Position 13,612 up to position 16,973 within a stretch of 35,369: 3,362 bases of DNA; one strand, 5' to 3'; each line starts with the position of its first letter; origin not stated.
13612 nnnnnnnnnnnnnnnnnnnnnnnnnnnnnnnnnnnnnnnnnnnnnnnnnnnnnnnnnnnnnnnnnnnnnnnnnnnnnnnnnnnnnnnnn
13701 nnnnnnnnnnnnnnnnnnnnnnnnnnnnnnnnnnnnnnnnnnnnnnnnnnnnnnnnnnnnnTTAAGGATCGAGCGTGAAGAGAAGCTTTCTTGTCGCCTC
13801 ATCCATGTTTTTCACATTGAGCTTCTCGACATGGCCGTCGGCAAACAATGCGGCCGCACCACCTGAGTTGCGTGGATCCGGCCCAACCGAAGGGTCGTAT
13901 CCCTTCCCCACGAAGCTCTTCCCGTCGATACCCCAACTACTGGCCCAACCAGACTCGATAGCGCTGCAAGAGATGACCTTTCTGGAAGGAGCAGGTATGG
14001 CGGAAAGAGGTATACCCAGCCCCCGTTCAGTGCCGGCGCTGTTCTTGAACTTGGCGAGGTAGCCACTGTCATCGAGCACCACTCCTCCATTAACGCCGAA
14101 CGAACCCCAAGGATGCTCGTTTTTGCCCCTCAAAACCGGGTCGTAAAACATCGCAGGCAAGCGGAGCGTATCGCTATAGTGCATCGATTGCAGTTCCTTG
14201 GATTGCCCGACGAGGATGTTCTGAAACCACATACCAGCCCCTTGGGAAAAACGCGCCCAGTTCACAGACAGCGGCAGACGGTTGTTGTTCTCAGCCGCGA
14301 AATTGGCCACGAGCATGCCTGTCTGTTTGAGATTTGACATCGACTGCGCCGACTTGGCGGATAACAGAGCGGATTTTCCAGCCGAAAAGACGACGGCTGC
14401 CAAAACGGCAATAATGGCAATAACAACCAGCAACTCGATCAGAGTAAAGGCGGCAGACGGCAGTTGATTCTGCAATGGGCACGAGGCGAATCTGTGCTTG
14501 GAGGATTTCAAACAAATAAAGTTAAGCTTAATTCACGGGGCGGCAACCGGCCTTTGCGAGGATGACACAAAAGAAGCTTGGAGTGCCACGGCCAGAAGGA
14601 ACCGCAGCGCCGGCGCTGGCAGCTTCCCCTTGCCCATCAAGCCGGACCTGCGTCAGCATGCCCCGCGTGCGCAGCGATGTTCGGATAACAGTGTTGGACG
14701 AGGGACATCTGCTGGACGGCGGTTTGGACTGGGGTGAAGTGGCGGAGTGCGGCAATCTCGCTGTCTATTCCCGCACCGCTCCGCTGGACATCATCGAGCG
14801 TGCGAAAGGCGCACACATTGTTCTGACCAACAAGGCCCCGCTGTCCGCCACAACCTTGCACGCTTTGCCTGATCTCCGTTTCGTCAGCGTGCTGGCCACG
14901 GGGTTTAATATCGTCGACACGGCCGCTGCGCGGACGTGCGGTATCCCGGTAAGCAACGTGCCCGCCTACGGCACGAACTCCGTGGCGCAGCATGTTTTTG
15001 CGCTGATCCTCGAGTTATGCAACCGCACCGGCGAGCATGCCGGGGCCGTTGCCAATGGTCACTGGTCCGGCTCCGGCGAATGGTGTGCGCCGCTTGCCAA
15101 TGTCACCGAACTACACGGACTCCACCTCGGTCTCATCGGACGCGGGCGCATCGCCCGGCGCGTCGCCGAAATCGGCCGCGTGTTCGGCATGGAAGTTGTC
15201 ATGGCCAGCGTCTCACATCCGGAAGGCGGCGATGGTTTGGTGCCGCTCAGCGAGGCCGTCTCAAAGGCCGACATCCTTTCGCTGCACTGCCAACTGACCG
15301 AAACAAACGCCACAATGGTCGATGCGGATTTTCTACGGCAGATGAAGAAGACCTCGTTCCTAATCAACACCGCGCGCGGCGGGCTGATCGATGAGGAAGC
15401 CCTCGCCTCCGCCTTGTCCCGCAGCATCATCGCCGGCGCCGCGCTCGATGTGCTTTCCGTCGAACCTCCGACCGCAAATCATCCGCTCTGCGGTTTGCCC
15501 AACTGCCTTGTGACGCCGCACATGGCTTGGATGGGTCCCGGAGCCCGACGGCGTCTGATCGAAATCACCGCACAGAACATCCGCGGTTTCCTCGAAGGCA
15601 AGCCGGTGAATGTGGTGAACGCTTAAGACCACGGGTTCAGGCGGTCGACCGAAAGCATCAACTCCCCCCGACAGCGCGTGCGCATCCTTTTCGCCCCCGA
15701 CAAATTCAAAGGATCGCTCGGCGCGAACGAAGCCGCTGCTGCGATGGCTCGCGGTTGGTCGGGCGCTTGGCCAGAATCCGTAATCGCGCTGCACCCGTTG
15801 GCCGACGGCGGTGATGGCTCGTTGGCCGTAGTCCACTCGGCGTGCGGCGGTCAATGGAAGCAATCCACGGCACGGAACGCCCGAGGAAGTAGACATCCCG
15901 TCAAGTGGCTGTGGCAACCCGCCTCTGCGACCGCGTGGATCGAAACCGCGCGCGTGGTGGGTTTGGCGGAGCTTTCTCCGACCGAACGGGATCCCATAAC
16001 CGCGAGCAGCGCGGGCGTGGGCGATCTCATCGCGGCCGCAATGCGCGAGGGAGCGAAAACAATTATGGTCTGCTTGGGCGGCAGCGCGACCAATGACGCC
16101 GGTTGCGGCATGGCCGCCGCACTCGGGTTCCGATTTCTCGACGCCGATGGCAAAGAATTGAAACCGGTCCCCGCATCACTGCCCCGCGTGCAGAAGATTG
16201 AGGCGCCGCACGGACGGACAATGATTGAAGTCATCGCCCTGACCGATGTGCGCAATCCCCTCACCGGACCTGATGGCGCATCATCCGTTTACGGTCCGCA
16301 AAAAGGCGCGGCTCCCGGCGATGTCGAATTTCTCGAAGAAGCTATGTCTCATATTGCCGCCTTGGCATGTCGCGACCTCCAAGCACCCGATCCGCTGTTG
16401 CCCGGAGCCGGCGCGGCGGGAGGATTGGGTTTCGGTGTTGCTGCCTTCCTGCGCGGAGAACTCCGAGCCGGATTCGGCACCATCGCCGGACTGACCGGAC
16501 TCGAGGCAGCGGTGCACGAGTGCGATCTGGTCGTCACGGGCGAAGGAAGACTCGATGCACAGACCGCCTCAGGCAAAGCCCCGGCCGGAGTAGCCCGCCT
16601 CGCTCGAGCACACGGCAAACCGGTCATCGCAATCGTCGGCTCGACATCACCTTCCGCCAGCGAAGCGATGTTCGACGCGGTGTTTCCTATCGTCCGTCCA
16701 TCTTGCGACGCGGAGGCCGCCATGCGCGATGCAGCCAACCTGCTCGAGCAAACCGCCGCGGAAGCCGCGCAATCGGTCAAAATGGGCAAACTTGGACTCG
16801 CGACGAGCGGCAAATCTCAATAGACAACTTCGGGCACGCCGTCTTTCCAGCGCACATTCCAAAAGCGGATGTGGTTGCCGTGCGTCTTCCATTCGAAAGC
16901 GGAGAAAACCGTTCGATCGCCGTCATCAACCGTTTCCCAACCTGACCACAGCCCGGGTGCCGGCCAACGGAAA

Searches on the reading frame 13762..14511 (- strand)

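Call 9: search_protein_families(library=pfam, proteins=[window:13762-14511:-], max_evalue=0.001)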
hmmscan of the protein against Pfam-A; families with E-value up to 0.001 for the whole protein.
window:13762-14511:- (249 aa): 1 family
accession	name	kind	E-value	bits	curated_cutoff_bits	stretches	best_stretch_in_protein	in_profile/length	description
PF07963.17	N_methyl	-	9.3e-07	28.6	21.2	1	20-42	5-27/27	Prokaryotic N-terminal methylation motif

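Call 81: search_protein_families(library=ncbifam, proteins=[window:13762-14511:-], max_evalue=0.001)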
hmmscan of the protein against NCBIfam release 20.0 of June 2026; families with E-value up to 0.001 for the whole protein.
window:13762-14511:- (249 aa): 7 families
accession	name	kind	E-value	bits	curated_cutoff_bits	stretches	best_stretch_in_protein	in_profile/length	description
TIGR02596.1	TIGR02596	subfamily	6.6e-07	29.6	70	1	22-78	1-56/196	Verru_Chthon cassette protein D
TIGR02532.1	IV_pilin_GFxxxE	domain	7.3e-06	25.6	16.3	1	20-41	2-23/24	prepilin-type N-terminal cleavage/methylation domain-containing protein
TIGR01708.2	typeII_sec_gspH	equivalog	1.3e-05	25.2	80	1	22-57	4-39/169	type II secretion system minor pseudopilin GspH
NF007862.0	PRK10574.1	equivalog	0.00011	22.4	138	1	21-48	6-33/145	prepilin peptidase-dependent pilin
NF041775.1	typeIV_PilA_Myxo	equivalog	0.0003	20.8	400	1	21-64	12-55/214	type IV pilin protein PilA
TIGR01710.1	typeII_sec_gspG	equivalog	0.00048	20.2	88.85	1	21-63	2-44/134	type II secretion system major pseudopilin GspG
NF040982.1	ComGD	equivalog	0.00054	20.4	70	1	20-82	2-64/139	competence type IV pilus minor pilin ComGD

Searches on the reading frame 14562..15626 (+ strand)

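Call 10: search_protein_families(library=pfam, proteins=[window:14562-15626:+], max_evalue=0.001)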
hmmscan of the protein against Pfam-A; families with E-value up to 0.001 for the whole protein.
window:14562-15626:+ (354 aa): 2 families
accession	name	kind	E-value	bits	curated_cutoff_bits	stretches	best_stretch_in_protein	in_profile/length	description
PF02826.25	2-Hacid_dh_C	-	2.8e-48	164.1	25.1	1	146-322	1-178/178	D-isomer specific 2-hydroxyacid dehydrogenase, NAD binding domain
PF00389.36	2-Hacid_dh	-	8.1e-22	77.8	24.6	1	65-353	21-134/134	D-isomer specific 2-hydroxyacid dehydrogenase, catalytic domain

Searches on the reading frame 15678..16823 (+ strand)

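Call 10: search_protein_families(library=pfam, proteins=[window:15678-16823:+], max_evalue=0.001)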
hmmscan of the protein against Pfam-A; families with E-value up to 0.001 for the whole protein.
window:15678-16823:+ (381 aa): 1 family
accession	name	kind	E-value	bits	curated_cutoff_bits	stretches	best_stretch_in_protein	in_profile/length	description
PF02595.20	Gly_kinase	-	1.5e-118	396.4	23.3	1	3-367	1-371/372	Glycerate kinase family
